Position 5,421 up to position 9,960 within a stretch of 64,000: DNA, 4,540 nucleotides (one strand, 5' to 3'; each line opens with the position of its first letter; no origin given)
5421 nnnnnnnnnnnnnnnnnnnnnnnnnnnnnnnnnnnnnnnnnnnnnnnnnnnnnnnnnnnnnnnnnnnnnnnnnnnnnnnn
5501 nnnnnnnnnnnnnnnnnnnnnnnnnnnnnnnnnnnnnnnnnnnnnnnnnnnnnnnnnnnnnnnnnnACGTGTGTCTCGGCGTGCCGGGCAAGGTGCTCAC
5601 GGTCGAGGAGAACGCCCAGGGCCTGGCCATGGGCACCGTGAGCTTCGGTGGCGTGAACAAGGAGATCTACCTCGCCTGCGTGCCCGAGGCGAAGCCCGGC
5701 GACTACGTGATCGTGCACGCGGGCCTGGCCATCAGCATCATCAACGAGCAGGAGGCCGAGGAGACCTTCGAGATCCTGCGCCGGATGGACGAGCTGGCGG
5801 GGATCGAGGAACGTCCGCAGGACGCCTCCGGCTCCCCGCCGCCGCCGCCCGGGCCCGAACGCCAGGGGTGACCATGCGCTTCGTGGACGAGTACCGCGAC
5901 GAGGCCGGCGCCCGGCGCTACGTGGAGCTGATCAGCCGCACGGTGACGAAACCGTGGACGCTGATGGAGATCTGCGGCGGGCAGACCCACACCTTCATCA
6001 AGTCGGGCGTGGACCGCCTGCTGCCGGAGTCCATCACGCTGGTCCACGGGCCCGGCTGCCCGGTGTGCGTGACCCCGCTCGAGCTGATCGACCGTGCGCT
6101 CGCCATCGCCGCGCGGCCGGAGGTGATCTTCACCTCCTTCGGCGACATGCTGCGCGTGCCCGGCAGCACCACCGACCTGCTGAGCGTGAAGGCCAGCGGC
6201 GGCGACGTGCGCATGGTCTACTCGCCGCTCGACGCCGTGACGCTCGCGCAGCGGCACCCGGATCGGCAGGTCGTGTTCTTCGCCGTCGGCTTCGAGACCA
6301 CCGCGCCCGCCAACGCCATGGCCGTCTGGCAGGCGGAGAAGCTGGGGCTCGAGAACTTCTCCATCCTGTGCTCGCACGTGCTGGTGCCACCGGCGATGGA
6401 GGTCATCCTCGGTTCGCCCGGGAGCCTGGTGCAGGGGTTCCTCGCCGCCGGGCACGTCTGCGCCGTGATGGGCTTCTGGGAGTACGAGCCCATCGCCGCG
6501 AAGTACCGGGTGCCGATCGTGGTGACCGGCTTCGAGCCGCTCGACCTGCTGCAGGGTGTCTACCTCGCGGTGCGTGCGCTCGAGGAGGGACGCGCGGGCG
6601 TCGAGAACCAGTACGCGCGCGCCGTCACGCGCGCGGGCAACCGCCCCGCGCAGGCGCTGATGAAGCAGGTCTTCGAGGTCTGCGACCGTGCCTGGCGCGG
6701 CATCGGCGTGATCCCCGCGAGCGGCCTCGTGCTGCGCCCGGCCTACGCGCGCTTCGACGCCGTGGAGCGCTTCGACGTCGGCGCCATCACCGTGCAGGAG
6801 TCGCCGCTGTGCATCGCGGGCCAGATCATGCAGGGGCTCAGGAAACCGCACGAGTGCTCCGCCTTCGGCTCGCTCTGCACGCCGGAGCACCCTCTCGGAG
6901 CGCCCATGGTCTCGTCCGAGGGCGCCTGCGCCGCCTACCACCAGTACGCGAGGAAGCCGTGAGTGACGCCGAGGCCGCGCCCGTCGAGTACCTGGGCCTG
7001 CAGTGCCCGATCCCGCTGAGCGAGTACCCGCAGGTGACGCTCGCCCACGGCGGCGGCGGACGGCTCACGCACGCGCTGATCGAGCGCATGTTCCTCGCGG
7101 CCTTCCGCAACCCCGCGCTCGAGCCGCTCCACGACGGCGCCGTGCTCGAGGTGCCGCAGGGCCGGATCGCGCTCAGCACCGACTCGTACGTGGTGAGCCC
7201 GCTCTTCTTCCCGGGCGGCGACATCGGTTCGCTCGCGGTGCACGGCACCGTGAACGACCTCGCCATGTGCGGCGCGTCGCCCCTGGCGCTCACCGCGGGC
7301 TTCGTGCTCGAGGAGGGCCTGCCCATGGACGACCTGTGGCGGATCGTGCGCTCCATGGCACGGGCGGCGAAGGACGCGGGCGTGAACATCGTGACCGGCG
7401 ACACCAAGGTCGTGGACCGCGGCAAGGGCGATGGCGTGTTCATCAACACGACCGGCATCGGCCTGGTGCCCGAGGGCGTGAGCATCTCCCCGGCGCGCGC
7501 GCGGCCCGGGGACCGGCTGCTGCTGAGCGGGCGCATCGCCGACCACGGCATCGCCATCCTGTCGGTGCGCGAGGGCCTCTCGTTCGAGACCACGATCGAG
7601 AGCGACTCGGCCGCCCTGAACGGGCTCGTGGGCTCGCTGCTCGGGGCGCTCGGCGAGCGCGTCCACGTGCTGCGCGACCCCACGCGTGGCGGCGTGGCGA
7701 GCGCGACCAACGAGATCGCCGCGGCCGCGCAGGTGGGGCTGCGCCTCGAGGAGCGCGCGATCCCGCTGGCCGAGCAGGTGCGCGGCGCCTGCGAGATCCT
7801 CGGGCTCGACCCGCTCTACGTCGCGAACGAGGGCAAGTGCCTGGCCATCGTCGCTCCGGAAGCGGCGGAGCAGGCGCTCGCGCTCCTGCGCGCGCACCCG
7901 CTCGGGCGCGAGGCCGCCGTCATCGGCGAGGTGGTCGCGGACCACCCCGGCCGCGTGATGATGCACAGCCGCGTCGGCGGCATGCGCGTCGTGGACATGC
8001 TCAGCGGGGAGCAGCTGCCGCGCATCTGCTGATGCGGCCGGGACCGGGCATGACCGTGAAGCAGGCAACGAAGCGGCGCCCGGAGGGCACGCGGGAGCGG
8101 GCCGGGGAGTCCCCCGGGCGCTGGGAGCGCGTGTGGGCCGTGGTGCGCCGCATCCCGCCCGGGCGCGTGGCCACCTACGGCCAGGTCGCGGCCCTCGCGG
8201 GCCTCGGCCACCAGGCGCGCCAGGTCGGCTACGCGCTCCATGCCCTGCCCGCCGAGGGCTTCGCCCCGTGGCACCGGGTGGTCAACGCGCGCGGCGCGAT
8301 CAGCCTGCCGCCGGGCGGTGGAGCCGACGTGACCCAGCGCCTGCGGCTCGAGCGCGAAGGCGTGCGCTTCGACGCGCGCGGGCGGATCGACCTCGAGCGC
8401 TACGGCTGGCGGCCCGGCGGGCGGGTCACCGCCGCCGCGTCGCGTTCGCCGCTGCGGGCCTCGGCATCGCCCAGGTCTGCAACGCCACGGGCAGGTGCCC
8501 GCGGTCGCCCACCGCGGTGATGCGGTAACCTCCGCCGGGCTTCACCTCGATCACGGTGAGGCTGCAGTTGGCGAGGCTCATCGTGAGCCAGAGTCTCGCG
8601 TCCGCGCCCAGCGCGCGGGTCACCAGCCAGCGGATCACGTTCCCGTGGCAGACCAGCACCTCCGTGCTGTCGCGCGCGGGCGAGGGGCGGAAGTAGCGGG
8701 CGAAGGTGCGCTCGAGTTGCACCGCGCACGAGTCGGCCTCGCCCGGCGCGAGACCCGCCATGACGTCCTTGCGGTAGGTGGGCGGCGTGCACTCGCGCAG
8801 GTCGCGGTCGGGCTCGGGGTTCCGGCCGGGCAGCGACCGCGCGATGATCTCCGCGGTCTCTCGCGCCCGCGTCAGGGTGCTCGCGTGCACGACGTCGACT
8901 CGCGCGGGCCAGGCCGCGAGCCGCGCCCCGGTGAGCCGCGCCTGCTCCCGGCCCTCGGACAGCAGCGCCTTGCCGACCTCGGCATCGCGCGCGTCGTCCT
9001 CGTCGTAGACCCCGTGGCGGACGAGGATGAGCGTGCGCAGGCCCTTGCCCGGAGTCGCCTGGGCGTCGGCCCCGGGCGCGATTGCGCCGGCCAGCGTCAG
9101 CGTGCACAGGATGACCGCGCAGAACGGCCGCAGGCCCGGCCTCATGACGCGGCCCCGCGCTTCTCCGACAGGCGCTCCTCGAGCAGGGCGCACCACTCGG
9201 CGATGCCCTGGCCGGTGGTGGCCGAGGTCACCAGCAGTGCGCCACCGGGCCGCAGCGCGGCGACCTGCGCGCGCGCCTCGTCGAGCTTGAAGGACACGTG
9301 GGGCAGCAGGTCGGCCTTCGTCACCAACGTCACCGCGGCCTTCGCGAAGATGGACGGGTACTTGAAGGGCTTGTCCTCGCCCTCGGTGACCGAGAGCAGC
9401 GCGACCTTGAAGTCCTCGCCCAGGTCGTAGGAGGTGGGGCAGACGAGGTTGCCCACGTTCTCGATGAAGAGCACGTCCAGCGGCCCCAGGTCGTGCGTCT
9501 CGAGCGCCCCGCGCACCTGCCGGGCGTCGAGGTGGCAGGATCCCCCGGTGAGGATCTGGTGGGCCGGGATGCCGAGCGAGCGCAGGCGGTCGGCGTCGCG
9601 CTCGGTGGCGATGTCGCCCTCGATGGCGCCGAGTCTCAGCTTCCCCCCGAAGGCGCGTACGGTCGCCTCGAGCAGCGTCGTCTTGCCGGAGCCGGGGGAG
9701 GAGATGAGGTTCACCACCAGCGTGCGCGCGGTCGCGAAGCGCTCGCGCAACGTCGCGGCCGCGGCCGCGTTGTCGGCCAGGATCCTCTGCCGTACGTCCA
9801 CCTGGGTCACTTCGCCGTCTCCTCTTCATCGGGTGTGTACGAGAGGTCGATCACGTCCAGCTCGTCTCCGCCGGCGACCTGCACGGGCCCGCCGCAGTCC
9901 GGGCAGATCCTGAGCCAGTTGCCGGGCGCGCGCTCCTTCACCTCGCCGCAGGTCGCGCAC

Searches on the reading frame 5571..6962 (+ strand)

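Call 61: search_protein_families(library=pfam, proteins=[window:5571-6962:+], max_evalue=0.00001)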
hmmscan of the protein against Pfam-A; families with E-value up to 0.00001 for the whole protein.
window:5571-6962:+ (463 aa): 1 family
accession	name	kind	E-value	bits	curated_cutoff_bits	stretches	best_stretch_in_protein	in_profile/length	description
PF01924.21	HypD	-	2.4e-148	494.4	25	1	115-459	4-350/351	Hydrogenase formation hypA family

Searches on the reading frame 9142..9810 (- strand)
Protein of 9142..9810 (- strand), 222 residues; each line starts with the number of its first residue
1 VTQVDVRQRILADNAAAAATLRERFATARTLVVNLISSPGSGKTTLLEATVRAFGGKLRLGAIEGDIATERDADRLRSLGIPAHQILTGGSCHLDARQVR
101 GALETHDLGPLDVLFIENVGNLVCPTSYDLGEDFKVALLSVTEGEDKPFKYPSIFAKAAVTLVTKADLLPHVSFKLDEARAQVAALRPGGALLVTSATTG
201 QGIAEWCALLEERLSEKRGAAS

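Call 61: search_protein_families(library=pfam, proteins=[window:9142-9810:-], max_evalue=0.00001)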
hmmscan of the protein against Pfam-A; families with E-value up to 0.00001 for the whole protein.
window:9142-9810:- (222 aa): 1 family
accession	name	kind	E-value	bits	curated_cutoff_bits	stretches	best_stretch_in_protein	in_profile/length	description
PF02492.25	cobW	-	3.4e-19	69.6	20.7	1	32-189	2-175/180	CobW/HypB/UreG, nucleotide-binding domain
